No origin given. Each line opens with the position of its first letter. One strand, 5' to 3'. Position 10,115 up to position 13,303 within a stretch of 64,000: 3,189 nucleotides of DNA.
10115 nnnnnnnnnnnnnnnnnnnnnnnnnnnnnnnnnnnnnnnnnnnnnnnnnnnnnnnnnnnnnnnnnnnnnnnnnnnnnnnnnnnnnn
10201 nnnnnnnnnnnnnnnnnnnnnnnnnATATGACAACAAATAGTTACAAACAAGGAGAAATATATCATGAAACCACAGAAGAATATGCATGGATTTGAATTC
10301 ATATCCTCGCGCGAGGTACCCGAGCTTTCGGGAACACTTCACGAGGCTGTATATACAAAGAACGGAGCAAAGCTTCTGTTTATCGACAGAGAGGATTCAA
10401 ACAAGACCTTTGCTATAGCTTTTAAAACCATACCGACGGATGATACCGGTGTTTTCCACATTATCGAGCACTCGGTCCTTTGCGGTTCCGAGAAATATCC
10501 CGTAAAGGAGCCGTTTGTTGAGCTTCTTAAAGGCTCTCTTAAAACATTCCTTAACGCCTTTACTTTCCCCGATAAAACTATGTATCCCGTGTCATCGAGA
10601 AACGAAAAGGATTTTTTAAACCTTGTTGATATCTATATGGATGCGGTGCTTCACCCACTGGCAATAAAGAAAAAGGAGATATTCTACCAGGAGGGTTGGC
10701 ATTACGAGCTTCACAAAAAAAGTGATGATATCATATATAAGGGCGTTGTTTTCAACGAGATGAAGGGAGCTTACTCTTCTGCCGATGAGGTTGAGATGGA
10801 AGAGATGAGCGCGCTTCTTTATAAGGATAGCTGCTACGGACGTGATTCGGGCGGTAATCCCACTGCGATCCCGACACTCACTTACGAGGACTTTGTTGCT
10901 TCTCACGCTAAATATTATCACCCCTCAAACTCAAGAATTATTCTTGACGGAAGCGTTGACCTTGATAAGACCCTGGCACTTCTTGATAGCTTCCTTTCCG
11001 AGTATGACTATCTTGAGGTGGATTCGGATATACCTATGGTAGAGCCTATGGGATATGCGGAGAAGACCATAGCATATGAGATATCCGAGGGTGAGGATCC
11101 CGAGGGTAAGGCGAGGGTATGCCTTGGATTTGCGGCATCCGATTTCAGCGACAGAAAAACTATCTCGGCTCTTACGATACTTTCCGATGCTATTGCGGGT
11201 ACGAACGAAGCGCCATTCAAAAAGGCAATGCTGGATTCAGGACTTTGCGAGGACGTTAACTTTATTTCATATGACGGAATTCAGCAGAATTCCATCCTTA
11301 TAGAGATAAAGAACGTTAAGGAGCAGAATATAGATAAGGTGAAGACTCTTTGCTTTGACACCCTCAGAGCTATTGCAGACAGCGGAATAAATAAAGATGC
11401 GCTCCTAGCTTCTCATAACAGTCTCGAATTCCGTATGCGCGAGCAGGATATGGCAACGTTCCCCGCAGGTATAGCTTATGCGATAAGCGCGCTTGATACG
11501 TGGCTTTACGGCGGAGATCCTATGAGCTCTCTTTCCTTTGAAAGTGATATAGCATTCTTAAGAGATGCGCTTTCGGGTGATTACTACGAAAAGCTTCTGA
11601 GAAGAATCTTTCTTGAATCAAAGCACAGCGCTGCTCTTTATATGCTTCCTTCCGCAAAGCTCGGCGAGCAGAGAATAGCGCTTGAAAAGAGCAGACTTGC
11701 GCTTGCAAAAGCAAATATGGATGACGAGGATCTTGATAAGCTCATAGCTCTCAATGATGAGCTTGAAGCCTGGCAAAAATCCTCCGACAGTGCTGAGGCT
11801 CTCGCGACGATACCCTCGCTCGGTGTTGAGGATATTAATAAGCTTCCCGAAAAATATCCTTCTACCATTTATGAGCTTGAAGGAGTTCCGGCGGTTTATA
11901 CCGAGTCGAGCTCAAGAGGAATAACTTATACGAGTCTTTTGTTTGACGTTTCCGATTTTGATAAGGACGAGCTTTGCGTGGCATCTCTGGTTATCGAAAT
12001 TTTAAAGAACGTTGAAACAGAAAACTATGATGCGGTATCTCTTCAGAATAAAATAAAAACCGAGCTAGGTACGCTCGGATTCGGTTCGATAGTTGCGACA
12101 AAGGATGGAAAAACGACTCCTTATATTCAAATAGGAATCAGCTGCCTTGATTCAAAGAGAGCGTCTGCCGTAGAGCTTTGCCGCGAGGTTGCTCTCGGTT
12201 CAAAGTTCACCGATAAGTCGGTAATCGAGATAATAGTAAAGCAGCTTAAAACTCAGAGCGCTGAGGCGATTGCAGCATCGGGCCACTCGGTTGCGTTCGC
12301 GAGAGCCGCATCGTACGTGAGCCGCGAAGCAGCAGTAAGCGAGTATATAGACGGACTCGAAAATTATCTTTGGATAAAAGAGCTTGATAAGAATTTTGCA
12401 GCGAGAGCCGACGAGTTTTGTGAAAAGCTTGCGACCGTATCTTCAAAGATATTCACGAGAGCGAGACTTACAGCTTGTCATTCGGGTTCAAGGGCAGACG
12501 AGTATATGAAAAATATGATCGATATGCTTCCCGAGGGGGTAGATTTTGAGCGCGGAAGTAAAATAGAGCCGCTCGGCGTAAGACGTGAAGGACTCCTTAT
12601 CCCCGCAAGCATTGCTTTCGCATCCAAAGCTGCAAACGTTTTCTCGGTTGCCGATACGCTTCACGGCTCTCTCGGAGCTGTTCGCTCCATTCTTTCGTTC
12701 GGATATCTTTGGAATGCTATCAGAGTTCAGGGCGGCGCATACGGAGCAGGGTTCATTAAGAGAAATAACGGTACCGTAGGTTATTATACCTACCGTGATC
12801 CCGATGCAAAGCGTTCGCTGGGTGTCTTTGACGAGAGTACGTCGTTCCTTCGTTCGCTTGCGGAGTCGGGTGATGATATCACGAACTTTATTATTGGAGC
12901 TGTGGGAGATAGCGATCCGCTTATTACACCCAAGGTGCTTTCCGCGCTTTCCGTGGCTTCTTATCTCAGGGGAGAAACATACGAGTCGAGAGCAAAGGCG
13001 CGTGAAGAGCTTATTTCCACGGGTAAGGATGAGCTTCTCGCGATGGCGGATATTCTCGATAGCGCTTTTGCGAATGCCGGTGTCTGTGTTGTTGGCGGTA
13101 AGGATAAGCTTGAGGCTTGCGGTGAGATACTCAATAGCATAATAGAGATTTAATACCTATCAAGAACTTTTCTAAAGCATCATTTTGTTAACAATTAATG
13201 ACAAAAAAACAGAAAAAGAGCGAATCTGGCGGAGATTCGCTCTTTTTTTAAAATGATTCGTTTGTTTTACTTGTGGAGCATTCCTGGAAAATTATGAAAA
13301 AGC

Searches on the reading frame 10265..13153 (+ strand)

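Call 83: search_protein_families(library=pfam, proteins=[window:10265-13153:+], max_evalue=0.00001)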
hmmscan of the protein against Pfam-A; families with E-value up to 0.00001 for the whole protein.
window:10265-13153:+ (962 aa): 4 families
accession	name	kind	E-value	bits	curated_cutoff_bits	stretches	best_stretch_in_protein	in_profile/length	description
PF08367.16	M16C_assoc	-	7.7e-54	182.9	25.3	1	460-707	1-252/252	Peptidase M16C associated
PF22516.1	PreP_C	-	2e-34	119.1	27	1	775-946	2-173/173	PreP C-terminal domain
PF05193.26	Peptidase_M16_C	-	2e-19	70.6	23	1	205-380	2-174/181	Peptidase M16 inactive domain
PF00675.25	Peptidase_M16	-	1.3e-06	28.8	22.3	0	59-139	29-105/149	Insulinase (Peptidase family M16)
